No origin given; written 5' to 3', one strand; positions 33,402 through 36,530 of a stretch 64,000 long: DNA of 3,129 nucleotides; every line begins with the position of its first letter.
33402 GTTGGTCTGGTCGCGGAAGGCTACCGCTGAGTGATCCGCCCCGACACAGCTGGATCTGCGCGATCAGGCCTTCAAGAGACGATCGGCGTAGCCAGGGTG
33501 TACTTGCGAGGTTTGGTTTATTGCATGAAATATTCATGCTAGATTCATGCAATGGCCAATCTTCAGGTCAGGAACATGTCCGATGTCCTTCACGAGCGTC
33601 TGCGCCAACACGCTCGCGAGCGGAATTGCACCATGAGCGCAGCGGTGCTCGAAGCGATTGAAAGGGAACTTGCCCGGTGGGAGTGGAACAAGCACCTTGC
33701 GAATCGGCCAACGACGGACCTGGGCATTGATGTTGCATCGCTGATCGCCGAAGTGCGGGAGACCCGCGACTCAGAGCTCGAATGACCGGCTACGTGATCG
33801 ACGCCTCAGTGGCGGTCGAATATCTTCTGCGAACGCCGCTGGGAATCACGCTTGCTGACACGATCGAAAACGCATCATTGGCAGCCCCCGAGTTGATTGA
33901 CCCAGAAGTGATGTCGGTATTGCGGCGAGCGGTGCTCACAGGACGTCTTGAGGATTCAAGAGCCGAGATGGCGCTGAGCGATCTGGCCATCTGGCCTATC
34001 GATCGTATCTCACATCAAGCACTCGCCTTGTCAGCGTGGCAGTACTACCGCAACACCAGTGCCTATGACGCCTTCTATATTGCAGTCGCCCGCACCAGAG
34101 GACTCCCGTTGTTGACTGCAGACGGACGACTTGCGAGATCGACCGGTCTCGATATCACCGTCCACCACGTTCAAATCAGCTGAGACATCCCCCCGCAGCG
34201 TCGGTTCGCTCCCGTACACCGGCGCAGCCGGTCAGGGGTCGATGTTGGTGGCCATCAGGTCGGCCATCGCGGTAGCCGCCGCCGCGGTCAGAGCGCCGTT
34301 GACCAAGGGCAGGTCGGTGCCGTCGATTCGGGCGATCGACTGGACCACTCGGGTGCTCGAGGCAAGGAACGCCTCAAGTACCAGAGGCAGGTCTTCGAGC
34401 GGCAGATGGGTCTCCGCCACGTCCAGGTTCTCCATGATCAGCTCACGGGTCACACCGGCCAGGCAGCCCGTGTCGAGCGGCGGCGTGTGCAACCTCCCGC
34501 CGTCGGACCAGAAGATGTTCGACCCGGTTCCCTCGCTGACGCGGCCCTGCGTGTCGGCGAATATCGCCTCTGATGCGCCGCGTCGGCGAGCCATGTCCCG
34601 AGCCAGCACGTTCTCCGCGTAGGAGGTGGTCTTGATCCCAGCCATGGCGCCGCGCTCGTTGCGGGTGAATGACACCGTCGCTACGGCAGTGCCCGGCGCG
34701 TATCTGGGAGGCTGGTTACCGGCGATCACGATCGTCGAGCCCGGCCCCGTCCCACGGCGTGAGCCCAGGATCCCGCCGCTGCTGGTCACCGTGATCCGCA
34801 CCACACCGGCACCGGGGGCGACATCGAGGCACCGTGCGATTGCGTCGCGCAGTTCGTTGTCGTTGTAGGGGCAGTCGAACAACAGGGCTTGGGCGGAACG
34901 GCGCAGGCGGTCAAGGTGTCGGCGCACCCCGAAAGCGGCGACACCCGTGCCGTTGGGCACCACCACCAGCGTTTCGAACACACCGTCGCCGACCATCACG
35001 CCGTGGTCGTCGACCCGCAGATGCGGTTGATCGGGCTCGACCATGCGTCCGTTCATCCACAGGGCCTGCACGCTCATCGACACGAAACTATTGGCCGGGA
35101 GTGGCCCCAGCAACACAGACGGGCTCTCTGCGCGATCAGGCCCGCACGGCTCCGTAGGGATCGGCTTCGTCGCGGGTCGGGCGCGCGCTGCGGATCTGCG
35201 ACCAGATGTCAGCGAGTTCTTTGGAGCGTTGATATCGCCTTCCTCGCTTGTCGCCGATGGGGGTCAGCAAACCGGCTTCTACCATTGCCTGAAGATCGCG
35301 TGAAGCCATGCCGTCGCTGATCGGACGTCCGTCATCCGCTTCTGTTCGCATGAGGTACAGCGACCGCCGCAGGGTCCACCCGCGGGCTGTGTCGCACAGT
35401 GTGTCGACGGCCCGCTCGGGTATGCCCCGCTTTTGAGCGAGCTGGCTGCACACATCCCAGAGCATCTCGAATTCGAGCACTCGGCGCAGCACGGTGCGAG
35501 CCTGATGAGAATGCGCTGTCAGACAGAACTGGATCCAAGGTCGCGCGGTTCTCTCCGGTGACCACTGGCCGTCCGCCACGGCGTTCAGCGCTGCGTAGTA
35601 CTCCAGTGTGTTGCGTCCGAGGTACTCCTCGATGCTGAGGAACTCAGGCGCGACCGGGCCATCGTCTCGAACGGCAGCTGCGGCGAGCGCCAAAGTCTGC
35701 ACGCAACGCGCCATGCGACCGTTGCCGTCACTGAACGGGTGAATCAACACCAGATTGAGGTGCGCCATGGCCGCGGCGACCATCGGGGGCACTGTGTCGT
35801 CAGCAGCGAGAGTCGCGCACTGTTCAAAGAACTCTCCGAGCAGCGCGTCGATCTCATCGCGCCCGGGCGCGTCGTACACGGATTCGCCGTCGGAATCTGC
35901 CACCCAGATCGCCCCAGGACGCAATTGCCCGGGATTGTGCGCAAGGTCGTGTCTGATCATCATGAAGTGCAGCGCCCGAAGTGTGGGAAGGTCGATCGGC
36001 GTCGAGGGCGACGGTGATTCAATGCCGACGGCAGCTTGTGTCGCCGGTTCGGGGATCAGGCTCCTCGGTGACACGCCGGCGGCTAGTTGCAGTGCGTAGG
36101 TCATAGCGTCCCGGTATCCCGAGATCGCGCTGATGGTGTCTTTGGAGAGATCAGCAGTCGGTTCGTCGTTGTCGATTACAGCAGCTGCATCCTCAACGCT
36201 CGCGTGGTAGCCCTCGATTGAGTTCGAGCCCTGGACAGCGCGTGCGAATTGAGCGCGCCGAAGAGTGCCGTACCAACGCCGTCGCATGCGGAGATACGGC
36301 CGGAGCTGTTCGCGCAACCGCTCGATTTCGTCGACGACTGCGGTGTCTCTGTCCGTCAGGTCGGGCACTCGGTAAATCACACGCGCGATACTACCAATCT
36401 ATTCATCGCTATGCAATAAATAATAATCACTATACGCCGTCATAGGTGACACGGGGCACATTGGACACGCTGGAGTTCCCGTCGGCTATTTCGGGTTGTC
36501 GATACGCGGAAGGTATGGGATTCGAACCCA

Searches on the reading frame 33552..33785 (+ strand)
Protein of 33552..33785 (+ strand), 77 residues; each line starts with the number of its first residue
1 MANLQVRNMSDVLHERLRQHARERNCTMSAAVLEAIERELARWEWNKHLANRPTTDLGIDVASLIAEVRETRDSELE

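Call 49: search_protein_families(library=pfam, proteins=[window:33552-33785:+], max_evalue=0.01)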
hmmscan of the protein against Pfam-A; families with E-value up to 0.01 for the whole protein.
window:33552-33785:+ (77 aa): 1 family
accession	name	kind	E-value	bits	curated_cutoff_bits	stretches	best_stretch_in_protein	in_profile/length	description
PF22513.2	FitA-like_RHH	-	8.7e-06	26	27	1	2-39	1-38/39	Antitoxin FitA-like, ribbon-helix-helix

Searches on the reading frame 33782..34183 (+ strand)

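Call 49: search_protein_families(library=pfam, proteins=[window:33782-34183:+], max_evalue=0.01)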
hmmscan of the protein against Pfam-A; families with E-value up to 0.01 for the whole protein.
window:33782-34183:+ (133 aa): 1 family
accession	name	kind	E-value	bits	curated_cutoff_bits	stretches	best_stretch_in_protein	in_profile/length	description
PF01850.27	PIN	-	3.6e-14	53.9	23.6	1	4-119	1-116/120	PIN domain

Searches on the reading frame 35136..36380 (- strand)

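Call 49: search_protein_families(library=pfam, proteins=[window:35136-36380:-], max_evalue=0.01)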
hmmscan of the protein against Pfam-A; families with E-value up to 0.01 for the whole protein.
window:35136-36380:- (414 aa): 1 family
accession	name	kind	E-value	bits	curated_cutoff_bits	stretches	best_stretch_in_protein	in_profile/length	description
PF02661.23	Fic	-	1.7e-12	48.4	24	1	129-231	2-92/93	Fic/DOC family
